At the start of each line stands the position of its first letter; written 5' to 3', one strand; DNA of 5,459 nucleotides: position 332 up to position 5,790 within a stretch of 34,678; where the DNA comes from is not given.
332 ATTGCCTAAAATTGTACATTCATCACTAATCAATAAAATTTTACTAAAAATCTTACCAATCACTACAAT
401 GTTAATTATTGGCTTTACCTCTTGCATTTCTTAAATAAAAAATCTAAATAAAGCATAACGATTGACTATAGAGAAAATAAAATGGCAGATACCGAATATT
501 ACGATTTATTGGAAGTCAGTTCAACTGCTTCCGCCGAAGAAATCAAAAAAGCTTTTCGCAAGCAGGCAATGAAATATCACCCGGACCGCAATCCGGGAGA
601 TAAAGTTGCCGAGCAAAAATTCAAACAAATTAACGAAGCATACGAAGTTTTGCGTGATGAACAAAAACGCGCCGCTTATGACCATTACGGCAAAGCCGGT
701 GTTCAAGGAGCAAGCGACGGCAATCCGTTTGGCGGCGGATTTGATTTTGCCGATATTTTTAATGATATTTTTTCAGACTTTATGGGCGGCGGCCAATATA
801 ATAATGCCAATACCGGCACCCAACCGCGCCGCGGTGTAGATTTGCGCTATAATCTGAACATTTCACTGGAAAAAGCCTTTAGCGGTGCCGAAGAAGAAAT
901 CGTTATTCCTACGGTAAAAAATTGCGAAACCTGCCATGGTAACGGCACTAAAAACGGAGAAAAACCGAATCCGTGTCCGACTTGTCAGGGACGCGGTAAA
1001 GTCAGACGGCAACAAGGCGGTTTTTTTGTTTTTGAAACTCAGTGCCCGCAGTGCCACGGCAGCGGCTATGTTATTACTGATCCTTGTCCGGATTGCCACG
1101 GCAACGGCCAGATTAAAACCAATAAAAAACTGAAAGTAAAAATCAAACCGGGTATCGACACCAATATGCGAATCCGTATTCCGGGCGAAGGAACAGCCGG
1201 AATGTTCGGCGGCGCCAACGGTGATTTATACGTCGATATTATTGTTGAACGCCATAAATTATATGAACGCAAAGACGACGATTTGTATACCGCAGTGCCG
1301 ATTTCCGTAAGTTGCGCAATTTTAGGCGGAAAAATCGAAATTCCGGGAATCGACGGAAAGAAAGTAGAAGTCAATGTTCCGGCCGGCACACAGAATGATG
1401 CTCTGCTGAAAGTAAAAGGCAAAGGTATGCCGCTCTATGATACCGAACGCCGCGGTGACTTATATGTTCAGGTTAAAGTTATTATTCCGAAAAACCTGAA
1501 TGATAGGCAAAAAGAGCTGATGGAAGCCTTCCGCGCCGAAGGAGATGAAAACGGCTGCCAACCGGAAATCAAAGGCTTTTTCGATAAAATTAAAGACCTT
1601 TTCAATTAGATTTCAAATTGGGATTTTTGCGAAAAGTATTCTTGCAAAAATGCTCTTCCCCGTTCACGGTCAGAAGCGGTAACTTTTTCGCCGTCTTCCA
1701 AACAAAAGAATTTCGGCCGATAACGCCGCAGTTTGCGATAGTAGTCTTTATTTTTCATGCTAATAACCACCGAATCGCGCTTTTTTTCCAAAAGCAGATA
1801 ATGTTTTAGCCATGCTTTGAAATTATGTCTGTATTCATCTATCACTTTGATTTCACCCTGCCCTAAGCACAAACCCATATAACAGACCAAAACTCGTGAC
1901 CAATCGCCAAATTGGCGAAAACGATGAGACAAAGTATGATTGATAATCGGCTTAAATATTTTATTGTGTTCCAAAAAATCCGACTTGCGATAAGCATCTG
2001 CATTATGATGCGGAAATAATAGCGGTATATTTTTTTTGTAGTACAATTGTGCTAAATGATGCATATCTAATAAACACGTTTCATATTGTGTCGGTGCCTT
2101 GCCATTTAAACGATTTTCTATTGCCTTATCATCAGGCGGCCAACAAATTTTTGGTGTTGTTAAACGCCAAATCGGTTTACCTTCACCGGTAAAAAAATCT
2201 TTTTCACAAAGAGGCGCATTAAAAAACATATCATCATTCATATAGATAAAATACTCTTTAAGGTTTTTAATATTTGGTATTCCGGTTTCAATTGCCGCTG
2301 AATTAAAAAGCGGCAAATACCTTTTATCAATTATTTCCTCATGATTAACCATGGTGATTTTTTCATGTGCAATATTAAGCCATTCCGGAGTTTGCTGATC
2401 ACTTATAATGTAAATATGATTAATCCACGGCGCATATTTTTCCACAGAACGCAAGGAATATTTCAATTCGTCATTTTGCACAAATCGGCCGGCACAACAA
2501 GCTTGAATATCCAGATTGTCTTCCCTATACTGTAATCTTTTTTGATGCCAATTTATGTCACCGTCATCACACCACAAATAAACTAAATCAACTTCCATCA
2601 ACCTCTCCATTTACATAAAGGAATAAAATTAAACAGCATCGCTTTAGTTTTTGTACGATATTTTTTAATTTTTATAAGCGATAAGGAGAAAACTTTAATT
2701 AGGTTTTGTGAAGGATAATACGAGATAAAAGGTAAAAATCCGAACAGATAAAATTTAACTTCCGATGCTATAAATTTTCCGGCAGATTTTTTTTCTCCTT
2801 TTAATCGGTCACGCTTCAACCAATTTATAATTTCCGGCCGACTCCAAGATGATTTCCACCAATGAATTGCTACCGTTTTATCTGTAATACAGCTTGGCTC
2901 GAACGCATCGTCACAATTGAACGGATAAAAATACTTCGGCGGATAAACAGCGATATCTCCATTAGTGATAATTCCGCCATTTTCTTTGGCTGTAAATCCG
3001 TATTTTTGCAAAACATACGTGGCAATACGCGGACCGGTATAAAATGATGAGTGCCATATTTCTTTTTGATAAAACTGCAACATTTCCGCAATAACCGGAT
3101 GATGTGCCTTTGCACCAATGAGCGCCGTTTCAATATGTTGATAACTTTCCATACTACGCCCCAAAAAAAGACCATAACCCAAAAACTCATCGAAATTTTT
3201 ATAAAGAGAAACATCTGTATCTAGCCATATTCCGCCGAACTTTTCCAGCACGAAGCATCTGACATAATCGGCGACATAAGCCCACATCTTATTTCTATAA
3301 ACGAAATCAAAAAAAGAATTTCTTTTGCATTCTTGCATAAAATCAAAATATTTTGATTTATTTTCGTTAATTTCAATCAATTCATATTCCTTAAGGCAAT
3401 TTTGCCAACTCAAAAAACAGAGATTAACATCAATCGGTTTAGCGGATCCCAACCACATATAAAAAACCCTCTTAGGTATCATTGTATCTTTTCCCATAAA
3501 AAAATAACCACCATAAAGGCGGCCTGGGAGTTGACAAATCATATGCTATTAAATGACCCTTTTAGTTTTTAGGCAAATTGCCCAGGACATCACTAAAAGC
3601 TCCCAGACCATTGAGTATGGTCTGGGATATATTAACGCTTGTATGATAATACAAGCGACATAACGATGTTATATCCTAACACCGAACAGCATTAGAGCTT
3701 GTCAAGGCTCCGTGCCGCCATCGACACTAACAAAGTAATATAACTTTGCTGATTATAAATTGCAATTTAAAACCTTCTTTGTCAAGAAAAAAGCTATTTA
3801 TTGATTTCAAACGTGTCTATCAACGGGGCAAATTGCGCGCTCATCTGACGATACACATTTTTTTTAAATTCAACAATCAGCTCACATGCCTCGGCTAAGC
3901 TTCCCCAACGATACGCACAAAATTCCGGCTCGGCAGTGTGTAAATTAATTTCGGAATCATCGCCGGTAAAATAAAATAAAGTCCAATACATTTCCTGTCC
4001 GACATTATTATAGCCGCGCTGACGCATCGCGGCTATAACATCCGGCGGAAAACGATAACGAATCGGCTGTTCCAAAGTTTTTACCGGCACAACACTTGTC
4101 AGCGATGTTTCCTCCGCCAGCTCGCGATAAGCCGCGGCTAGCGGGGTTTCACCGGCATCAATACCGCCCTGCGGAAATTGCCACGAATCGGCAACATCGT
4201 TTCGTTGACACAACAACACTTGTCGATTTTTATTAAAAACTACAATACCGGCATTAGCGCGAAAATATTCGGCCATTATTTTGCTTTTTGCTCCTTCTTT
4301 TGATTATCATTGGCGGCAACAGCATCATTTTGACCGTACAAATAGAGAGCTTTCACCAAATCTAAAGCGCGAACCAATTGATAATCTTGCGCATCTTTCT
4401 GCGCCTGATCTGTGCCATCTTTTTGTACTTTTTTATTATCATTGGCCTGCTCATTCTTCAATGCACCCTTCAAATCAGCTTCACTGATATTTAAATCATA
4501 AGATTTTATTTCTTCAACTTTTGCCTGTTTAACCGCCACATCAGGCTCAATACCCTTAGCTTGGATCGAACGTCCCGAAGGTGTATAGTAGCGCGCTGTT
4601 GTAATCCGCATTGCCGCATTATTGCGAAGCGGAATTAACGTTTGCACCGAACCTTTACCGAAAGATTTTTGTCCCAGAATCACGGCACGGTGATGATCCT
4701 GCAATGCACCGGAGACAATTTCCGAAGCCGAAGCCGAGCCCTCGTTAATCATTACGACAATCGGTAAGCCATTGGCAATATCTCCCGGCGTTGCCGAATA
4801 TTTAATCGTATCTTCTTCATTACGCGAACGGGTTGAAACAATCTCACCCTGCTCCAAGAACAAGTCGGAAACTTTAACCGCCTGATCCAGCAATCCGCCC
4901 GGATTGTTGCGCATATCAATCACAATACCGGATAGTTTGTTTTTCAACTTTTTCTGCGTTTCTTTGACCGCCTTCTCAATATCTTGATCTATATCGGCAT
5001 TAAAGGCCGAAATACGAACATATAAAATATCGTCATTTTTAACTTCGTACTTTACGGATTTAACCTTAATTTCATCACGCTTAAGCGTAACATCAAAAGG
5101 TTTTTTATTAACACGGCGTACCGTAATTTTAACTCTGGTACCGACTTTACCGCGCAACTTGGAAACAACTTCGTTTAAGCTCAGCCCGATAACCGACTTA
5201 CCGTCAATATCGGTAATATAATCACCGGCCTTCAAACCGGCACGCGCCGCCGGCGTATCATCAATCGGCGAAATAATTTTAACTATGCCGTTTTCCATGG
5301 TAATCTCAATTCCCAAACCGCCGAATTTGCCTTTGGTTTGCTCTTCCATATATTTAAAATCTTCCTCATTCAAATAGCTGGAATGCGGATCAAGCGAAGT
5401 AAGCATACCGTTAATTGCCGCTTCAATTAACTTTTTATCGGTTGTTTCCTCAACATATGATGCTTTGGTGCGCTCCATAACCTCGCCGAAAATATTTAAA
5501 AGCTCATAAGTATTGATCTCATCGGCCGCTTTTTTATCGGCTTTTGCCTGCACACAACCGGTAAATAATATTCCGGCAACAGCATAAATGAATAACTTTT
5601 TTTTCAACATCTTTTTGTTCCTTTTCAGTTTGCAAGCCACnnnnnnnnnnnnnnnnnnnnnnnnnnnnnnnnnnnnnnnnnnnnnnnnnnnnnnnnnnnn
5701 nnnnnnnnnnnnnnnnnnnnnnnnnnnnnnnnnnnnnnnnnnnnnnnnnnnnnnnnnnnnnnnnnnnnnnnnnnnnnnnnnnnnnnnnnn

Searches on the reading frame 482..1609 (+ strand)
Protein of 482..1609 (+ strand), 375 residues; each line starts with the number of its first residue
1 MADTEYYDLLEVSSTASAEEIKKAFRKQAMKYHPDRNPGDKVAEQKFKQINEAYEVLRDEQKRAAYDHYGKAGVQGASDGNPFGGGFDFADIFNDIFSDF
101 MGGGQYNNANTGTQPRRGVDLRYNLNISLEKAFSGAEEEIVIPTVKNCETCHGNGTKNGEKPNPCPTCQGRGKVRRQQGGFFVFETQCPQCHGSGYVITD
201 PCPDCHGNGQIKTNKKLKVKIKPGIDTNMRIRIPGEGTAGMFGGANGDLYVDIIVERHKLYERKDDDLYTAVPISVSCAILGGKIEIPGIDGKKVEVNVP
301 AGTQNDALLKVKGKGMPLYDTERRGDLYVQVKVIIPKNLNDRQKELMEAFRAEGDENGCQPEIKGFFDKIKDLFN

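Call 69: search_protein_families(library=pfam, proteins=[window:482-1609:+], max_evalue=0.00001)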
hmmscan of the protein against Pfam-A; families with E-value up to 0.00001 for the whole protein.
window:482-1609:+ (375 aa): 4 families
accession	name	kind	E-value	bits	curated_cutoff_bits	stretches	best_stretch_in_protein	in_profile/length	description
PF01556.23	DnaJ_C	-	1.4e-45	155.5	26.6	1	121-336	1-152/152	DnaJ C terminal domain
PF00226.36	DnaJ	-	4.2e-28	97.7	27.8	1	5-67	1-63/63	DnaJ domain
PF00684.25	DnaJ_CXXCXGXG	-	3.9e-17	62.7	32.7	1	148-209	1-65/65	DnaJ central domain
PF15777.11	Anti-TRAP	-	1.6e-06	28.5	32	0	185-215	10-46/59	Tryptophan RNA-binding attenuator protein inhibitory protein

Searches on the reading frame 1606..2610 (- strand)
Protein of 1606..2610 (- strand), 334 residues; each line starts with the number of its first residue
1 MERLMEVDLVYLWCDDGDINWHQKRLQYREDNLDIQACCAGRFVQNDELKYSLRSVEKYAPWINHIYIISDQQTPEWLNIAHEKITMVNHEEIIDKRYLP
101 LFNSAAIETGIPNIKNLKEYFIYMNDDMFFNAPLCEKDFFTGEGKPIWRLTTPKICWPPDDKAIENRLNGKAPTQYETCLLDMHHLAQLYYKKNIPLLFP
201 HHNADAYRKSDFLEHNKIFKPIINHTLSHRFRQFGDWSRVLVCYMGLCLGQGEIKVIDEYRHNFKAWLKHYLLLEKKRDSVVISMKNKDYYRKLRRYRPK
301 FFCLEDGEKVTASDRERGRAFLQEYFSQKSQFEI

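Call 69: search_protein_families(library=pfam, proteins=[window:1606-2610:-], max_evalue=0.00001)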
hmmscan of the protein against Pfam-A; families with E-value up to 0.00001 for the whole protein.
window:1606-2610:- (334 aa): 1 family
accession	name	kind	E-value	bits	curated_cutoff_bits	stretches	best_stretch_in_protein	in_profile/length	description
PF11380.13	Stealth_CR2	-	5.2e-41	139.6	39.4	1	42-145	1-105/108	Stealth protein CR2, conserved region 2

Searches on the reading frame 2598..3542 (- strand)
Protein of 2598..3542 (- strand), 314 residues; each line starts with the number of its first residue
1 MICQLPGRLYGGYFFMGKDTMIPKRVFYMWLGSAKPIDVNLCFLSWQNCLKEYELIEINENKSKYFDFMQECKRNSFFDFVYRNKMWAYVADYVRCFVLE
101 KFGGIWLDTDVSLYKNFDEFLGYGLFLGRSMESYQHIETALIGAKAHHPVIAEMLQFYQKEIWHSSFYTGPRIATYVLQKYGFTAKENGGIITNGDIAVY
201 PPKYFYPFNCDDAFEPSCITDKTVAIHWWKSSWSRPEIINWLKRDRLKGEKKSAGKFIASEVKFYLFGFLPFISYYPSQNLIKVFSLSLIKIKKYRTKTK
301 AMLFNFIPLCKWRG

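Call 69: search_protein_families(library=pfam, proteins=[window:2598-3542:-], max_evalue=0.00001)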
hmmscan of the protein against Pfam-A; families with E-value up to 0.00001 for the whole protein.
window:2598-3542:- (314 aa): 2 families
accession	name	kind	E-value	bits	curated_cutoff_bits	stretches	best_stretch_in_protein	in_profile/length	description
PF04488.21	Gly_transf_sug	-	5.1e-10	40.4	23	1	39-120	4-86/93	Glycosyltransferase sugar-binding region containing DXD motif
PF05704.18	Caps_synth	-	3.2e-09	37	24.5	1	22-159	46-189/278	Capsular polysaccharide synthesis protein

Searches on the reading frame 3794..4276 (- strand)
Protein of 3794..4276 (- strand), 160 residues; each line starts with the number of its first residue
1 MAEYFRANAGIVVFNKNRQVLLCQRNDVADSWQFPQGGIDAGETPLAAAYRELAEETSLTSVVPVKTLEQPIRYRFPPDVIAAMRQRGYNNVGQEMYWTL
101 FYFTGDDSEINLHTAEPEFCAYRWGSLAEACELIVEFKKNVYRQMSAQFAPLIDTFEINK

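Call 69: search_protein_families(library=pfam, proteins=[window:3794-4276:-], max_evalue=0.00001)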
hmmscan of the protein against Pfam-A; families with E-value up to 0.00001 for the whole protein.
window:3794-4276:- (160 aa): 1 family
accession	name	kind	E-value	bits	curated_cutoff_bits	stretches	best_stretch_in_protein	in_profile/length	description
PF00293.34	NUDIX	-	1.7e-23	83.6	21.1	1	6-144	3-133/134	NUDIX domain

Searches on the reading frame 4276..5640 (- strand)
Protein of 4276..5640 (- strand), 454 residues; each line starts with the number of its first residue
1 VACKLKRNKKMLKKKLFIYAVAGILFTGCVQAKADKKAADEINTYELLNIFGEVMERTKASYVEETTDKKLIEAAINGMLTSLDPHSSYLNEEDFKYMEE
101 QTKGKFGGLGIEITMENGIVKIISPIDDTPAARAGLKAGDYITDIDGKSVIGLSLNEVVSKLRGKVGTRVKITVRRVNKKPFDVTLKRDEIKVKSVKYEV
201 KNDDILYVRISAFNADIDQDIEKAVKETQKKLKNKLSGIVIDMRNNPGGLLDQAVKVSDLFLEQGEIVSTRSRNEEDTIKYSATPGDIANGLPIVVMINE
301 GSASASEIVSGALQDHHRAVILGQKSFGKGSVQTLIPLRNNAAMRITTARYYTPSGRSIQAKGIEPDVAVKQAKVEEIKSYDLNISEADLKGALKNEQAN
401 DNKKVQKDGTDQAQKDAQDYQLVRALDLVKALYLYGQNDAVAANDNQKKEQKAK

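Call 69: search_protein_families(library=pfam, proteins=[window:4276-5640:-], max_evalue=0.00001)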
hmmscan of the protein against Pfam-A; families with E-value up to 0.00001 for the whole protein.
window:4276-5640:- (454 aa): 5 families
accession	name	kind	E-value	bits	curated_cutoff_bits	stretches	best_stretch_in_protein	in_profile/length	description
PF03572.23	Peptidase_S41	-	3.9e-56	189.6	24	1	204-370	1-165/165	Peptidase family S41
PF17820.7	PDZ_6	-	7.5e-14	51.7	27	1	124-176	4-54/54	PDZ domain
PF13180.12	PDZ_2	-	1.6e-13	51.1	27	1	107-180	1-73/80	PDZ domain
PF22694.1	CtpB_N-like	-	3.4e-09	37.5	27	1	34-93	24-84/85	Activating protease CtpB N-terminal domain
PF00595.29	PDZ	-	3.4e-09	37.4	23.2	1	105-174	8-80/81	PDZ domain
